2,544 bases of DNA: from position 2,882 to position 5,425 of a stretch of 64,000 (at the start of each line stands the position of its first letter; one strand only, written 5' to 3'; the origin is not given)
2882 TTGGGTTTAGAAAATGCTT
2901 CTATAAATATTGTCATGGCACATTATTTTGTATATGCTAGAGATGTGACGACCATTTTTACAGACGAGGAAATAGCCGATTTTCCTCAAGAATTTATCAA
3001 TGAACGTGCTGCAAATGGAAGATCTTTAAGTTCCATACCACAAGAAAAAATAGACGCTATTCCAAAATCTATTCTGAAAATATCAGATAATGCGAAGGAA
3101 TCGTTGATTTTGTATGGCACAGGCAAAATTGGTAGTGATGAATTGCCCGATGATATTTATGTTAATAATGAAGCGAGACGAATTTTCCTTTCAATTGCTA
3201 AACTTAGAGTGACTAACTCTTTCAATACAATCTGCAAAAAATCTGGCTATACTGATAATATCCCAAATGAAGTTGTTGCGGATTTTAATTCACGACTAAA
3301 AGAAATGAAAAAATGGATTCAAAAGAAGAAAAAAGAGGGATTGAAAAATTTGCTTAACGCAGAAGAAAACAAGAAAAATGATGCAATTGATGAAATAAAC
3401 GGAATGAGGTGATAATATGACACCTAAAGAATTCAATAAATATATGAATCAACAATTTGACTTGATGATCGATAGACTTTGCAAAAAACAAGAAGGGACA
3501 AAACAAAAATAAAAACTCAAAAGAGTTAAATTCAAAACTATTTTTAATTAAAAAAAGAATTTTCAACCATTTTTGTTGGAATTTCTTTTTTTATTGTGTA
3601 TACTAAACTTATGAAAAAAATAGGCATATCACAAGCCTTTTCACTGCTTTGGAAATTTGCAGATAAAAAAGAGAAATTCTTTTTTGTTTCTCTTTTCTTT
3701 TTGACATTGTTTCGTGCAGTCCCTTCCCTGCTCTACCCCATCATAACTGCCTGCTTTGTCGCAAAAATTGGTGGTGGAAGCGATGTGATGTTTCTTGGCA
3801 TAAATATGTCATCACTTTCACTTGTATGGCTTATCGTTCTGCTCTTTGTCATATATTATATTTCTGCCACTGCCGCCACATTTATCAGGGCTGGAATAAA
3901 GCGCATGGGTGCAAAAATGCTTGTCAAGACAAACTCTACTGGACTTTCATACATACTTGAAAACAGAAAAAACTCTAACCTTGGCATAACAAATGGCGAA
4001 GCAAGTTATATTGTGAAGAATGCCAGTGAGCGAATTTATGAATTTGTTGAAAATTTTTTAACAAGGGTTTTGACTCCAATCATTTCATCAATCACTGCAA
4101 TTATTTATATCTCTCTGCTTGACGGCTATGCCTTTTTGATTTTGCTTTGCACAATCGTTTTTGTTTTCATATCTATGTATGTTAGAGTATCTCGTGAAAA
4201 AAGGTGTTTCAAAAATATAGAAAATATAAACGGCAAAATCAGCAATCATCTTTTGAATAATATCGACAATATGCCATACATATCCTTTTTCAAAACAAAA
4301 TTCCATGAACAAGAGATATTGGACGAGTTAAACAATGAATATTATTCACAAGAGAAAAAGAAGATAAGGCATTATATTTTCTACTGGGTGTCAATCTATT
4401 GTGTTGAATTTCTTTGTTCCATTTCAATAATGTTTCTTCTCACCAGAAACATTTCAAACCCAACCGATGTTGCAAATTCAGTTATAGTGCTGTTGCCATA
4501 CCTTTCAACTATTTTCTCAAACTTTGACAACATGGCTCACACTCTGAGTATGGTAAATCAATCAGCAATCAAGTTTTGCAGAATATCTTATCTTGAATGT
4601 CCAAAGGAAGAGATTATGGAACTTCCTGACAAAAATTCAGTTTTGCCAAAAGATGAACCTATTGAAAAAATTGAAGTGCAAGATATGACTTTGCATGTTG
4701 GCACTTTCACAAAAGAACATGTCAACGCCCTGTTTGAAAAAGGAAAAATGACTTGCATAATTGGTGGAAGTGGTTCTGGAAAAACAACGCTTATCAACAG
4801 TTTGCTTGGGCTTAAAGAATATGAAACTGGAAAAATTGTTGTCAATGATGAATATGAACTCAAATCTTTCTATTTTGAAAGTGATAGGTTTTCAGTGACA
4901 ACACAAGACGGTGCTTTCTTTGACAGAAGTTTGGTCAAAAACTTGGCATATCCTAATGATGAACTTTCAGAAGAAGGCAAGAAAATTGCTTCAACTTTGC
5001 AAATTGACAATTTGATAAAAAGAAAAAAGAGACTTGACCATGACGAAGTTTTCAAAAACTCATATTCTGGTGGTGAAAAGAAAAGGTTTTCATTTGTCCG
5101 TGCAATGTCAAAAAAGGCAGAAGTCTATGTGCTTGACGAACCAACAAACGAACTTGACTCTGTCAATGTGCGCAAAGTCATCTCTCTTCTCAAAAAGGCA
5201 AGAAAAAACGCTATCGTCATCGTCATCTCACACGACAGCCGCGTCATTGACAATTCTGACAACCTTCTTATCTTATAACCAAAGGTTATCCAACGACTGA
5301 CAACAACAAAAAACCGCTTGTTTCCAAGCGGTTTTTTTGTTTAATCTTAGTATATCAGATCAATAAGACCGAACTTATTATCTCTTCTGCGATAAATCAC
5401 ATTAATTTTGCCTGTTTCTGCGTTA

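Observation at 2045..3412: Cytoplasmic protein built from exactly phased 78-nt / 26-aa repeats of an unrecognised type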

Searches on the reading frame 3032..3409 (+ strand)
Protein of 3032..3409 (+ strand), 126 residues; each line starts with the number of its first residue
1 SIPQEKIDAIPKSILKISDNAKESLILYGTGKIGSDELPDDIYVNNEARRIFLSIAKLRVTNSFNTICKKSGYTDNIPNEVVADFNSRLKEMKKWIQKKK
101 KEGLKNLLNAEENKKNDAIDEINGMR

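Call 32: search_protein_families(library=pfam, alignment_id=A2, max_evalue=1)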
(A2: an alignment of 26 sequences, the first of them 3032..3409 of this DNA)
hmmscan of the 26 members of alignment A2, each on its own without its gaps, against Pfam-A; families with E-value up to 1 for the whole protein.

A. member 1, window:3032-3409:+ (126 aa): 2 families
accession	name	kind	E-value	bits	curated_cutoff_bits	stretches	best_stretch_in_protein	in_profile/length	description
PF03288.22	Pox_D5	-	0.077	13.9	21.4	1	63-117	30-79/86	Poxvirus D5 protein-like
PF21439.2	MxiC_C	-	0.12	12.9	27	1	8-61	40-93/95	Protein MxiC, C-terminal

B. families by the number of members that match (of 26 scanned): 61 families (the first 25 are shown)
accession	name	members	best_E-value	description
PF09059.15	TyeA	4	0.033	TyeA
PF17278.7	DUF5343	3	9.2e-05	Family of unknown function (DUF5343)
PF20439.3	SpoIVA_C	2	0.0039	Sporulation stage IV protein A, C-terminal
PF21808.2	Dynamin-like_hel_bact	2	0.01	Bacterial dynamin-like protein, helical domain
PF04691.17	ApoC-I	2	0.051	Apolipoprotein C-I (ApoC-1)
PF18495.6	VbhA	2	0.07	Antitoxin VbhA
PF14896.12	Arabino_trans_C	2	0.078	EmbC C-terminal domain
PF23439.1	DUF7124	1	0.00049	Domain of unknown function (DUF7124)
PF19182.5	DUF5864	1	0.0036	Family of unknown function (DUF5864)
PF13315.11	DUF4085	1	0.0065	Protein of unknown function (DUF4085)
PF09074.15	Mer2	1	0.0086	Mer2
PF19068.5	DUF5764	1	0.0088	Family of unknown function (DUF5764)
PF25764.1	KIF21A_4th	1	0.01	KIF21A-like domain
PF10925.13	DUF2680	1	0.016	Protein of unknown function (DUF2680)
PF11819.13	CUPID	1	0.032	Cytohesin Ubiquitin Protein Inducing Domain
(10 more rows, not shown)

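Call 33: search_solved_structures(query=A2, max_evalue=10, show_alignments=2)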
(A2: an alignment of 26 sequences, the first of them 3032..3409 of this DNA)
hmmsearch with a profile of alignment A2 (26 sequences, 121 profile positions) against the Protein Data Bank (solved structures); distinct sequences matched with E-value up to 10: 13.
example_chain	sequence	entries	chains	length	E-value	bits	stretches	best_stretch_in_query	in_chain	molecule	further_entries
2o1w_A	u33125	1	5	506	0.11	15.6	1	20-83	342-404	Endoplasmin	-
2o1t_A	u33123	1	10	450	0.17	15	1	20-83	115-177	Endoplasmin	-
9sgx_A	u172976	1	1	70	0.2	14.8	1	44-95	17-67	STI1 domain-containing protein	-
5cws_E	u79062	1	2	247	0.33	14.1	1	72-101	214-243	Nucleoporin NUP57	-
2o1u_A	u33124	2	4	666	0.37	13.9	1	20-83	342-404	Endoplasmin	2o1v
5uls_A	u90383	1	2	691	0.39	13.8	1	20-83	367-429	Endoplasmin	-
7tbi_O1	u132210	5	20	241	0.47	13.6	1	72-99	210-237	Nup49 | NUP54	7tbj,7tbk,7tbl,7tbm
4l8i_A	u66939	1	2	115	0.56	13.3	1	69-119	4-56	RSV epitope scaffold FFL_005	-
9xa8_CL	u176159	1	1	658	0.81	12.8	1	35-100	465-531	Mpp10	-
5cq9_A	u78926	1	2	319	0.82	12.8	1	44-103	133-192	Secreted effector protein sopD2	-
2p0u_A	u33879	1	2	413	1.5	11.9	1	32-118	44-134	Stilbenecarboxylate synthase 2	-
5tu8_A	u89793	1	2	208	2.3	11.4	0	68-107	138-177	Aap G58-spacer-G513* (variant G5-spacer-variant G5)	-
5f3w_B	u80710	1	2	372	4.1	10.5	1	58-115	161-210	DNA double-strand break repair Rad50 ATPase,DNA double-strand break repair Rad50 ATPase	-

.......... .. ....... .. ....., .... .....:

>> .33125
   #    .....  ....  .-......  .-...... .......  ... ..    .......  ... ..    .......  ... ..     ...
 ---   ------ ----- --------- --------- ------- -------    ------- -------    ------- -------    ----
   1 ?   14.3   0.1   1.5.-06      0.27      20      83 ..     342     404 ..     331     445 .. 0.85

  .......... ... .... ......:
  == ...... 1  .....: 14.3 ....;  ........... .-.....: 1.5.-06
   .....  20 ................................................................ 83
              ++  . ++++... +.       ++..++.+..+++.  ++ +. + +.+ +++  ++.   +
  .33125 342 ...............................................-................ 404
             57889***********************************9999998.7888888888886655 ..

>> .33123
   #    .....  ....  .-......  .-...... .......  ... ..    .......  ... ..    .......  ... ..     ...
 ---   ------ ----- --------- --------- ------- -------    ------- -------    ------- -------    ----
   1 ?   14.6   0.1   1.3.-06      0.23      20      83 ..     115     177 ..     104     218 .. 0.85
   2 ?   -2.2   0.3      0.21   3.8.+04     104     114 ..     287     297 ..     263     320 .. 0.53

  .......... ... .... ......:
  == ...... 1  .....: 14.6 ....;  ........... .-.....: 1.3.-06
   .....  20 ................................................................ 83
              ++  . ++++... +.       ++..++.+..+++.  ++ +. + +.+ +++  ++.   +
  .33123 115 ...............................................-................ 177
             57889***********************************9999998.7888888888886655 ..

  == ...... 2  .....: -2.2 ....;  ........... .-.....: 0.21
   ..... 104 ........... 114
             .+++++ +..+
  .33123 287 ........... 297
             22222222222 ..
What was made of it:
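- Tried and rejected: The family's invariant N and R do not align with the Hsp90 conserved residues, so I treat it as chance (call 33).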

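Call 36: search_protein_families(library=phrogs, proteins=[window:3032-3409:+], max_evalue=1)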
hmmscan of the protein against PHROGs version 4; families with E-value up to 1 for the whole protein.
window:3032-3409:+ (126 aa): 2 families
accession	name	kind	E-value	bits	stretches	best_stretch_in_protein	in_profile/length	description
phrog_24105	-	unknown function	0.038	15.2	1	59-94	47-83/146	-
phrog_31438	-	unknown function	0.19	12.8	1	39-92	27-82/171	-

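Call 37: search_protein_families(library=padloc, proteins=[window:3032-3409:+], max_evalue=1)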
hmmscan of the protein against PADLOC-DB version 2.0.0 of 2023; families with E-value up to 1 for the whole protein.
window:3032-3409:+ (126 aa): 1 family
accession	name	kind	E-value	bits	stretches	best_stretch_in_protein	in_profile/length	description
PDLC00275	PtuA1|PtuA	-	0.014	12.7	1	63-123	81-136/348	AAA ATPase domain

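Call 38: predict_structure(alignment_id=A2)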
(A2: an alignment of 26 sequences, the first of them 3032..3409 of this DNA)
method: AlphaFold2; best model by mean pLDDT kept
length: 126 residues; sequences in the alignment: 26
mean_pLDDT: 94.5   pTM: 0.80
mean pLDDT of the five models: 94.5, 94.5, 94.0, 92.4, 91.0
residues with pLDDT >= 90: 105; 70-90: 20; 50-70: 1; < 50: 0
segments of 3 or more residues with pLDDT < 50: none
pLDDT, mean of each block of 10 residues (from residue 1): 85 94 98 97 98 97 97 97 97 97 92 90 86
secondary structure, 60 per line:
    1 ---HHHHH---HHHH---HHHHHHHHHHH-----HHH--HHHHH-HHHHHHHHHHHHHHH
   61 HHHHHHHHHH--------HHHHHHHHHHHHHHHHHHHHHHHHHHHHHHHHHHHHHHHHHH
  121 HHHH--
elements in order: H4-8 H12-15 H19-29 H40-44 H46-70 H79-124
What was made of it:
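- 3062..3265 (+): Conserved C-terminal helical hub of the family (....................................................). Model pLDDT 94.5 (call 38).
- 3266..3409 (+): Long Lys/Glu-rich terminal helix, variable in length across the family, ending in the conserved tail peptide (here ............). Helix 79-124 of the C-domain model (call 38).
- The C-domain model has pLDDT 94.5 and pTM 0.80 (call 38).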

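Call 43: fold_search(model_id=the predicted structure, library=pdb)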
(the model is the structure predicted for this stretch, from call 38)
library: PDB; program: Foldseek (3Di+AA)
matches with E <= 10: 71; with E <= 0.001: 0
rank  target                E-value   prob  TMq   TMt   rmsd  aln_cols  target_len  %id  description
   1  5aqk_B                1.9e+00  0.06  0.21  0.23  19.5       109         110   25  Fragment-based screening of HSP70 sheds light on the functional role of ATP-binding site residues (released 2016-10-05)
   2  5aqi_B                1.9e+00  0.06  0.22  0.25  20.4       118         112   25  Fragment-based screening of HSP70 sheds light on the functional role of ATP-binding site residues (released 2016-10-05)
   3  6ygi_B                2.5e+00  0.10  0.26  0.23  10.5       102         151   15  Duck hepatitis B virus capsid Mutant R124E_delta78-122 (released 2020-09-02)
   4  5aqp_F                3.1e+00  0.04  0.22  0.24  20.4       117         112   26  Fragment-based screening of HSP70 sheds light on the functional role of ATP-binding site residues (released 2016-10-05)
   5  5jsb_B                3.3e+00  0.10  0.34  0.36  14.0       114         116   18  Crystal structure of Mcl1-inhibitor complex (released 2016-11-16)
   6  8j0h_A                3.3e+00  0.05  0.22  0.21  15.1       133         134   13  Crystal structure of the fission yeast Rex1BD protein(C4H3.06) (released 2023-11-01)
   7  6h2j_B                3.5e+00  0.15  0.25  0.04   7.9        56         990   20  Crystal structure of the HsdR subunit of the EcoR124I restriction enzyme with the C-terminal domain (released 2018-08-08)
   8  8eja_B                3.5e+00  0.06  0.26  0.29  17.8       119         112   13  Computational design of potent and selective inhibitors of Bak and Bax (released 2024-03-20)
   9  7sqc_P0               3.5e+00  0.06  0.29  0.13  14.9       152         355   17  Ciliary C1 central pair apparatus isolated from Chlamydomonas reinhardtii (released 2022-04-13)
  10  7sqc_P2               3.8e+00  0.08  0.33  0.09  13.1       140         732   20  Ciliary C1 central pair apparatus isolated from Chlamydomonas reinhardtii (released 2022-04-13)
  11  5aqf_D                3.8e+00  0.04  0.18  0.20  18.6       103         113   20  Fragment-based screening of HSP70 sheds light on the functional role of ATP-binding site residues (released 2016-10-05)
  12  3ze5_B                4.0e+00  0.07  0.29  0.31  14.7       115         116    3  Crystal structure of the integral membrane diacylglycerol kinase - delta4 (released 2013-05-22)
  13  8eja_A                4.0e+00  0.06  0.26  0.28  17.6       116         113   12  Computational design of potent and selective inhibitors of Bak and Bax (released 2024-03-20)
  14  9hcn                  4.0e+00  0.02  0.18  0.13  12.6       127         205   10  Crystal structure of human TRF1 TRFH domain in complex with compound 46 (released 2025-11-19)
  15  4up6_B                4.3e+00  0.08  0.30  0.31   8.5        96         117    5  Crystal structure of the wild-type diacylglycerol kinase refolded in the lipid cubic phase (released 2014-10-22)
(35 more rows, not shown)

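Call 63: find_homologous_proteins(query=A2, max_evalue=0.001)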
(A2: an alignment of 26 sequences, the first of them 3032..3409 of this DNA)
Query A2 (26 sequences) (126 aa, profile of the alignment): 1 proteins with E <= 0.001 among 837 candidates.
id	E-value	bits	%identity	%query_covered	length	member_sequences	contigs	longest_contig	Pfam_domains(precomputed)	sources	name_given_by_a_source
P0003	9.1e-37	143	62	93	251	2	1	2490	-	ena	-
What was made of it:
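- Tried and rejected: This returned only P0003 (call 63).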

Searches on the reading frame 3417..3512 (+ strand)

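Call 36: search_protein_families(library=phrogs, proteins=[window:3417-3512:+], max_evalue=1)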
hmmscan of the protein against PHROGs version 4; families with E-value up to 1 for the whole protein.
window:3417-3512:+ (31 aa): 2 families
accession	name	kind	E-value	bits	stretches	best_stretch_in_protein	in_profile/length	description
phrog_13436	-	unknown function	0.095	14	1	8-28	54-74/81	-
phrog_27372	-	unknown function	0.23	12.6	1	1-29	28-56/68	-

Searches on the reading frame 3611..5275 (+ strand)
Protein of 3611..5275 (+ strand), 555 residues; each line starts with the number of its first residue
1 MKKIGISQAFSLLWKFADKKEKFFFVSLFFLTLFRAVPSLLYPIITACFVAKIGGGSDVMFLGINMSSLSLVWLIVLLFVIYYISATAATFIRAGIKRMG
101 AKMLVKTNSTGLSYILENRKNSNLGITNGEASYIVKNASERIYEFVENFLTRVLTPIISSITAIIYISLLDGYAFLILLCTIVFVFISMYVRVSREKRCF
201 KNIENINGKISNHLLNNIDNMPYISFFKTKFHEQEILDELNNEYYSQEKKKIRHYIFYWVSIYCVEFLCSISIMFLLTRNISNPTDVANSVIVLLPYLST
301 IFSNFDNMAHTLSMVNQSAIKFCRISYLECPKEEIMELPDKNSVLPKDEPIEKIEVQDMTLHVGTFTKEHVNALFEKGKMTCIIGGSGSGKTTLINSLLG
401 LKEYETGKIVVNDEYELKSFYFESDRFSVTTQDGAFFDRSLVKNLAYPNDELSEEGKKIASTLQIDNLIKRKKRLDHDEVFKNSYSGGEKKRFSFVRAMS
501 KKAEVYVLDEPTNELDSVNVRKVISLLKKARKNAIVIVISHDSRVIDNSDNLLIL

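Call 84: search_protein_families(library=pfam, proteins=[window:3611-5275:+], max_evalue=0.00001)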
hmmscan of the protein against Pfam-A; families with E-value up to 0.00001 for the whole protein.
window:3611-5275:+ (555 aa): 5 families
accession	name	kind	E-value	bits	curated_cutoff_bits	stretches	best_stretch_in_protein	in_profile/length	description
PF00005.33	ABC_tran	-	5.1e-22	79.4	25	1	370-513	3-137/137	ABC transporter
PF02463.25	SMC_N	-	3.3e-13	50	40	1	365-552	12-208/220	RecF/RecN/SMC N terminal domain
PF00664.28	ABC_membrane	-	1.1e-11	45.4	28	1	28-295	4-267/274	ABC transporter transmembrane region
PF13304.12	AAA_21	-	9.1e-09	36.2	27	0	380-475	1-95/304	AAA domain, putative AbiEii toxin, Type IV TA system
PF03193.22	RsgA_GTPase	-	4.8e-06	26.9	30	0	349-410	77-138/174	RsgA GTPase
